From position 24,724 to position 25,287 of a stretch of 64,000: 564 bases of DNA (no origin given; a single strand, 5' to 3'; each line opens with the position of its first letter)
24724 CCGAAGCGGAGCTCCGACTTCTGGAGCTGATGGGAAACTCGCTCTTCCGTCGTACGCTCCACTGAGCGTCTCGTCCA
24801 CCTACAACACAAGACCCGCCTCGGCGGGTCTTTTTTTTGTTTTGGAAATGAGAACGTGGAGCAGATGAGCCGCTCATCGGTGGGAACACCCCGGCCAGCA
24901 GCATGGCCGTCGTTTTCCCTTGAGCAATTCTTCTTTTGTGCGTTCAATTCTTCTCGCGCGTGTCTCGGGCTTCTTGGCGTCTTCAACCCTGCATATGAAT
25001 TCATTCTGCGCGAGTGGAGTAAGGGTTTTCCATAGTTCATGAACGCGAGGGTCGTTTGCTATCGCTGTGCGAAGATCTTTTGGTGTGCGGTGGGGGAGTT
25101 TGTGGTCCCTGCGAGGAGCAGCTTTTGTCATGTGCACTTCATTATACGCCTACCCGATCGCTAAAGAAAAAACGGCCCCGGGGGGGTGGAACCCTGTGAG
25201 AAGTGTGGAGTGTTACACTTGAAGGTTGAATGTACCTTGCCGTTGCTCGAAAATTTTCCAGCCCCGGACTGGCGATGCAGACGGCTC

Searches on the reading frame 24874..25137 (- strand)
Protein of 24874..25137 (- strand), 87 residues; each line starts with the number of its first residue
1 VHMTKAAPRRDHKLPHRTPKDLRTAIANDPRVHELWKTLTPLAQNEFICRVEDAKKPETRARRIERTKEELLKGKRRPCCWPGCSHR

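Call 62: search_protein_families(library=pfam, proteins=[window:24874-25137:-], max_evalue=0.01)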
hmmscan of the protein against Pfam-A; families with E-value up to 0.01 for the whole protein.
window:24874-25137:- (87 aa): 1 family
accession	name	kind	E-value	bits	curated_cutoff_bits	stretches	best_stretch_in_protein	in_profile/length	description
PF13376.11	OmdA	-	5.4e-18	65.2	25.6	1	19-74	5-60/60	Bacteriocin-protection, YdeI or OmpD-Associated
